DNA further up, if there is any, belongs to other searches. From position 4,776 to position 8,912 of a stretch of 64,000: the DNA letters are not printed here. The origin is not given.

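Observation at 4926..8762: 1278-aa AT-ACP-KR protein without a ketosynthase, with an atypical carrier motif and about 400 aa of unassigned sequence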

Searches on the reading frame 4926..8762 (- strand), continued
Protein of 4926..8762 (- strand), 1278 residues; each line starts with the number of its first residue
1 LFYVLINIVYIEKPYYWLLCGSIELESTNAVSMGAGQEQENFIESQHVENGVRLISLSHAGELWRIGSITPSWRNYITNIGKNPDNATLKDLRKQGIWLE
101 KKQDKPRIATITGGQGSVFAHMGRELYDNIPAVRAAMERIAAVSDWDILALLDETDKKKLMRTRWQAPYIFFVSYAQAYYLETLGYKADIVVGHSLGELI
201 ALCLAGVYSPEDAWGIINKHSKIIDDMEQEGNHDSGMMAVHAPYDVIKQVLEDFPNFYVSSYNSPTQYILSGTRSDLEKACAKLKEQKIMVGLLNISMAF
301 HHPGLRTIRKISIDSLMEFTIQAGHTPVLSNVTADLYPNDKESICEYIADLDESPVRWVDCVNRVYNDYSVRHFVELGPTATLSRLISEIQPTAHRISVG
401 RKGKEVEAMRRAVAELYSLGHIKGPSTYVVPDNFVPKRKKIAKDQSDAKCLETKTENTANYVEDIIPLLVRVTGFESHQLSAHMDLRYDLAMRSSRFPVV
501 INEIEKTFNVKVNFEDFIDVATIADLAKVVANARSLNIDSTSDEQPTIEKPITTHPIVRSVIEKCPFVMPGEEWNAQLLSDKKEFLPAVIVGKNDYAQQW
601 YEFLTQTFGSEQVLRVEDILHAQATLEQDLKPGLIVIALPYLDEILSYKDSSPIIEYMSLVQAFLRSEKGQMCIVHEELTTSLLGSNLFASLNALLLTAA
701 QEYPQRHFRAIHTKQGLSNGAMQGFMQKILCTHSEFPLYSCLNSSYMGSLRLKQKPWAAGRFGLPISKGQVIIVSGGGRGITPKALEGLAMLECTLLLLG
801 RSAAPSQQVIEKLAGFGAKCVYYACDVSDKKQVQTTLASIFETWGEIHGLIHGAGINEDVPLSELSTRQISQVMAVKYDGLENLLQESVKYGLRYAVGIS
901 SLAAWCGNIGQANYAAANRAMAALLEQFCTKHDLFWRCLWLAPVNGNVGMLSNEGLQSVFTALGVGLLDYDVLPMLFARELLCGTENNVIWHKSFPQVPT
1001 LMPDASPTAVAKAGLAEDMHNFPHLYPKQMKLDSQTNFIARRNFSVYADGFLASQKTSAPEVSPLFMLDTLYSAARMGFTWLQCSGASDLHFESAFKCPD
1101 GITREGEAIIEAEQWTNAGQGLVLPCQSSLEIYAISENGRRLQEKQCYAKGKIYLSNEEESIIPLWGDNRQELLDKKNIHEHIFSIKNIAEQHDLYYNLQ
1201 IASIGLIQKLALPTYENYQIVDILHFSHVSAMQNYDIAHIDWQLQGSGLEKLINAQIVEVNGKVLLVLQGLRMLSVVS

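Call 35: find_encoding_contigs(protein=P0005, flank=10000, max_places=1)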
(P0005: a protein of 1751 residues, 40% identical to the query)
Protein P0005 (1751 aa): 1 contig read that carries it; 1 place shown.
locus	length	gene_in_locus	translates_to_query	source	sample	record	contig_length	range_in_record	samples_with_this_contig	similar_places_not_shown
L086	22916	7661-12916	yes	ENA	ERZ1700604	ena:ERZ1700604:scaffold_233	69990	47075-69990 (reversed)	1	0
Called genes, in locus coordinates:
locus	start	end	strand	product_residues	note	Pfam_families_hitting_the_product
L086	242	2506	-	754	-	PF00403:HMA (weak), PF00122:E1-E2_ATPase, PF00702:Hydrolase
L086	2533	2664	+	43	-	-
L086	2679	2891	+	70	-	PF00403:HMA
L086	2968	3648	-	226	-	PF13505:OMP_b-brl, PF01617:Surface_Ag_2 (weak)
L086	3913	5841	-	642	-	PF13522:GATase_6, PF13537:GATase_7, PF12481:DUF3700 (weak), PF00733:Asn_synthase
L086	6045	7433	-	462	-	PF00155:Aminotran_1_2, PF01212:Beta_elim_lyase (weak), PF01053:Cys_Met_Meta_PP (weak)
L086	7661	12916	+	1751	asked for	PF00109:ketoacyl-synt, PF02801:Ketoacyl-synt_C, PF00698:Acyl_transf_1, PF00106:adh_short, PF08659:KR, PF13561:adh_short_C2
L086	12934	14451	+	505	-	PF02321:OEP (weak)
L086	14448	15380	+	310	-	PF25984:BSH_YknX (weak), PF25954:Beta-barrel_RND_2, PF25990:Beta-barrel_YknX (weak)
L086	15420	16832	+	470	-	PF01943:Polysacc_synt, PF13440:Polysacc_synt_3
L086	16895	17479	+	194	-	-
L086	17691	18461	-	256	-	PF01925:TauE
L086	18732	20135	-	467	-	PF00206:Lyase_1, PF10415:FumaraseC_C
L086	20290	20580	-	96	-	PF04342:DMT_6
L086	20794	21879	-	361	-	PF00144:Beta-lactamase (faint), PF00768:Peptidase_S11, PF02113:Peptidase_S13 (weak), PF13354:Beta-lactamase2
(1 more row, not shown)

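Call 36: find_encoding_contigs(protein=P0018, flank=10000, max_places=1)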
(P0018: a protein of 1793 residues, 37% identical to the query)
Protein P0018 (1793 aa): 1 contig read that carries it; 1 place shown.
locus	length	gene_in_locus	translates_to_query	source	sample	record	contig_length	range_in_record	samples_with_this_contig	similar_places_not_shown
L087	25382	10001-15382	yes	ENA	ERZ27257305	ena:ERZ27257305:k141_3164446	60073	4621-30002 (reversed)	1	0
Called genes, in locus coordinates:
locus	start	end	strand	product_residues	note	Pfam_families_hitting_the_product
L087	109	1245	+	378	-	PF25917:BSH_RND, PF25973:BSH_CzcB, PF25919:BSH_CusB (weak), PF25954:Beta-barrel_RND_2, PF25963:Beta-barrel_AAEA, PF25990:Beta-barrel_YknX, PF26002:Beta-barrel_AprE (faint)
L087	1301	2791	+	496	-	PF00083:Sugar_tr (weak), PF07690:MFS_1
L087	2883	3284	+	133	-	-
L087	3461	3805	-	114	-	-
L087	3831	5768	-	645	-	PF00009:GTP_EFTU, PF03144:GTP_EFTU_D2, PF25461:Beta-barrel_SelB, PF09106:WHD_2nd_SelB, PF09107:WHD_3rd_SelB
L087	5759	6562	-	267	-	-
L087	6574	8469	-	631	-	PF13522:GATase_6, PF13537:GATase_7, PF00733:Asn_synthase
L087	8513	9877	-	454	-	PF00155:Aminotran_1_2, PF01053:Cys_Met_Meta_PP (weak)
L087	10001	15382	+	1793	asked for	PF00109:ketoacyl-synt, PF02801:Ketoacyl-synt_C, PF00698:Acyl_transf_1, PF00550:PP-binding (weak), PF00106:adh_short, PF08659:KR, PF13561:adh_short_C2, PF14765:PS-DH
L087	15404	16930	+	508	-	-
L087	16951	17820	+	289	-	PF25954:Beta-barrel_RND_2 (weak), PF25990:Beta-barrel_YknX (weak)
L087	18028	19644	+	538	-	-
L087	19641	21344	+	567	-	-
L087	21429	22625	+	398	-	PF00753:Lactamase_B, PF19583:ODP, PF12706:Lactamase_B_2 (weak), PF00258:Flavodoxin_1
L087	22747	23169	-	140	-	PF01814:Hemerythrin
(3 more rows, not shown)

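Call 37: find_encoding_contigs(protein=P0030, flank=10000, max_places=1)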
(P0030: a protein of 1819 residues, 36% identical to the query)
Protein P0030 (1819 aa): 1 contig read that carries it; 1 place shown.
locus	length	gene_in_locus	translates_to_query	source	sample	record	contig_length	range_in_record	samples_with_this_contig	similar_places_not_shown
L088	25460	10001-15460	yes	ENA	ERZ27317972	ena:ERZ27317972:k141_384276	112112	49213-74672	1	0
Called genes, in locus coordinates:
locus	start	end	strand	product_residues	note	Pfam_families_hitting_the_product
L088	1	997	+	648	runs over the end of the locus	PF01368:DHH, PF14083:PGDYG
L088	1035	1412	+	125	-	PF22043:DUF6935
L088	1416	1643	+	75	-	PF22043:DUF6935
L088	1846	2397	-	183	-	PF13801:Metal_resist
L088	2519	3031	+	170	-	-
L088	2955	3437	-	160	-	PF13801:Metal_resist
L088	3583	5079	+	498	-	PF00512:HisKA, PF02518:HATPase_c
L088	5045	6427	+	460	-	PF00072:Response_reg, PF00158:Sigma54_activat, PF14532:Sigma54_activ_2, PF00004:AAA (weak), PF07728:AAA_5, PF25601:AAA_lid_14, PF02954:HTH_8, PF18024:HTH_50 (weak), +1 more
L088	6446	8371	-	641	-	PF13522:GATase_6, PF12481:DUF3700 (weak), PF13537:GATase_7, PF00733:Asn_synthase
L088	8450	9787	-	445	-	PF00155:Aminotran_1_2, PF01212:Beta_elim_lyase (weak)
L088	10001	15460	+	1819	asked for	PF00109:ketoacyl-synt, PF02801:Ketoacyl-synt_C, PF00698:Acyl_transf_1, PF00550:PP-binding (weak), PF00106:adh_short, PF08659:KR, PF13561:adh_short_C2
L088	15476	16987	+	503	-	PF02321:OEP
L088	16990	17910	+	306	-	PF25973:BSH_CzcB (faint), PF25984:BSH_YknX (weak), PF25954:Beta-barrel_RND_2 (weak), PF25990:Beta-barrel_YknX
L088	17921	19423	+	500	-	PF01943:Polysacc_synt, PF13440:Polysacc_synt_3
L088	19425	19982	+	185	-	-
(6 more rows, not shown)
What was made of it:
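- KS-bearing orthologues with the same AOS would give a quite different AOS substrate (calls 35-37).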

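Call 44: find_encoding_contigs(protein=P0001, flank=1000, max_places=1)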
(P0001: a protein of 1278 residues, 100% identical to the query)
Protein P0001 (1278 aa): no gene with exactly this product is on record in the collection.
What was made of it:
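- Tried and rejected: An exact look-up of the window protein's contig failed (call 44).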

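Call 79: search_solved_structures(query=P0005, max_evalue=1e-30)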
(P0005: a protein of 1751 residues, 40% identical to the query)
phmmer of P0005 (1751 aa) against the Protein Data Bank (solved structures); distinct sequences matched with E-value up to 1e-30: 79 (the best 60 are shown).
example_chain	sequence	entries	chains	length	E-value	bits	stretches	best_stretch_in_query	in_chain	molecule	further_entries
9pat_A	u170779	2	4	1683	3.5e-57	196.9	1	183-787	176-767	6-deoxyerythronolide-B synthase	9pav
9pat_C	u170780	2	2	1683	3.5e-57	196.9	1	183-787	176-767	6-deoxyerythronolide-B synthase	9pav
9pc6_A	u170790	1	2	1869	5.4e-57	196.3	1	183-787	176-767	6-deoxyerythronolide-B synthase,RifR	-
7m7e_B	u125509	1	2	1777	6.6e-55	189.4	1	180-839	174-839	6-deoxyerythronolide-B synthase EryA2, modules 3 and 4,EryAI,6-deoxyerythronolide-B syntha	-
7m7j_B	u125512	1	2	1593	2.3e-54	187.6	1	168-839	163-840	EryAI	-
7m7i_B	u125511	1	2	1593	2.3e-54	187.5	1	168-839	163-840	EryAI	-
7m7f_B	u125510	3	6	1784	2.8e-54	187.3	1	169-838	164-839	EryAI,6-deoxyerythronolide-B synthase EryA3, modules 5 and 6 chimera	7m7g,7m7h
8tjn_B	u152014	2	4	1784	2.8e-54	187.3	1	169-838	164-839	EryAI,6-deoxyerythronolide-B synthase EryA3, modules 5 and 6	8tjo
7s6c_A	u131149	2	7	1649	8.1e-52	179.1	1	180-831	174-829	6-deoxyerythronolide-B synthase EryA2, modules 3 and 4, Lsd14 Polyketide synthase fusion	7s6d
8tpw_A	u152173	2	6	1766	2e-51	177.8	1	180-838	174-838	EryAII,EryAII,EryAII,EryAII,6-deoxyerythronolide-B synthase EryA3, modules 5 and 6 | EryAII,EryAII,EryAII,6-deoxyerythronolide-B synthase EryA3, modules 5 and 6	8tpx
11sz_A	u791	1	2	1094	2e-51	177.8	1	187-944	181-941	6-deoxyerythronolide-B synthase, Erythronolide synthase EryA2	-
8xju_A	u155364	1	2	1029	8.1e-50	172.5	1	197-842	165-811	Polyketide synthase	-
6c9u_A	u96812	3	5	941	3.3e-49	170.5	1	180-838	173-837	6-deoxyerythronolide-B synthase EryA2, modules 3 and 4 | EryAII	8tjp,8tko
2qo3_A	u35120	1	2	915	3.8e-49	170.2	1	180-838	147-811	EryAII Erythromycin polyketide synthase modules 3 and 4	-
8xjy_A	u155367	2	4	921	5.6e-49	169.7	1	197-842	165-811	Polyketide synthase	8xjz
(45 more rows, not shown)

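Call 81: find_encoding_contigs(protein=P0056, flank=10000, max_places=1)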
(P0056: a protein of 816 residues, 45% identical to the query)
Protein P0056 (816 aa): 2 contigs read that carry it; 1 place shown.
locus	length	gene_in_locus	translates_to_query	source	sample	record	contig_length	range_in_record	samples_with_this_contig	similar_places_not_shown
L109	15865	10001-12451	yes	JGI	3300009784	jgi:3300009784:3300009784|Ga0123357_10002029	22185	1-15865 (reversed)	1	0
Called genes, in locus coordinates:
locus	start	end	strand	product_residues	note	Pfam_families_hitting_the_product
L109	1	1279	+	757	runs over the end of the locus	PF00072:Response_reg, PF00512:HisKA, PF02518:HATPase_c, PF00072:Response_reg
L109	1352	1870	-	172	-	PF00293:NUDIX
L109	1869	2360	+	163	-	PF00583:Acetyltransf_1, PF13508:Acetyltransf_7, PF13673:Acetyltransf_10 (weak)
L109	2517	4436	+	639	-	PF00012:HSP70, PF06723:MreB_Mbl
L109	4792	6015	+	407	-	-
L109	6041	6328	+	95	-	PF02686:GatC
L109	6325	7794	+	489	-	PF01425:Amidase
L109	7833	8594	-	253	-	PF13566:DUF4130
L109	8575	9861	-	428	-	PF04055:Radical_SAM (weak)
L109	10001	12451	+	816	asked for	PF00698:Acyl_transf_1, PF14765:PS-DH (weak)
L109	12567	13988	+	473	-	-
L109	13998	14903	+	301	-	PF25935:BSH_LcnD (weak), PF25984:BSH_YknX (weak), PF25954:Beta-barrel_RND_2 (weak), PF25990:Beta-barrel_YknX (weak)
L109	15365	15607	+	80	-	-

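Call 82: find_encoding_contigs(protein=P0034, flank=10000, max_places=1)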
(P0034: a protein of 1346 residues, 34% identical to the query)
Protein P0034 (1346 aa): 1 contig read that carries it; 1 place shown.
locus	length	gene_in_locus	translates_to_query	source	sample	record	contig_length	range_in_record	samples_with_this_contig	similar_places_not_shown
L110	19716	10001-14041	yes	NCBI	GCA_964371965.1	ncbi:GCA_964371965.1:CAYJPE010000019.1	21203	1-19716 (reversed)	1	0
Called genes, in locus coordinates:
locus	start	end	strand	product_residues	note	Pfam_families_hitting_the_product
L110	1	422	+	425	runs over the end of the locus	PF00501:AMP-binding, PF14535:AMP-binding_C_2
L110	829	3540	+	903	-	PF13491:FtsK_4TM, PF17854:FtsK_alpha, PF01580:FtsK_SpoIIIE, PF09397:FtsK_gamma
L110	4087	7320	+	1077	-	PF25596:CPSase_L_D1, PF02786:CPSase_L_D2, PF02787:CPSase_L_D3, PF25596:CPSase_L_D1, PF02222:ATP-grasp (weak), PF02786:CPSase_L_D2, PF15632:ATPgrasp_Ter, PF02142:MGS, +2 more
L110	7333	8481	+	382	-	PF00988:CPSase_sm_chain, PF00117:GATase, PF07722:Peptidase_C26 (faint)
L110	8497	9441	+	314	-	PF00294:PfkB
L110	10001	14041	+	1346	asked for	PF00698:Acyl_transf_1, PF00550:PP-binding (faint)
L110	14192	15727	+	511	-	PF02321:OEP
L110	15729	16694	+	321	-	PF25954:Beta-barrel_RND_2 (faint)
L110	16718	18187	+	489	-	PF01943:Polysacc_synt, PF13440:Polysacc_synt_3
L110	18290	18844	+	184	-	-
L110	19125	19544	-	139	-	PF06961:DUF1294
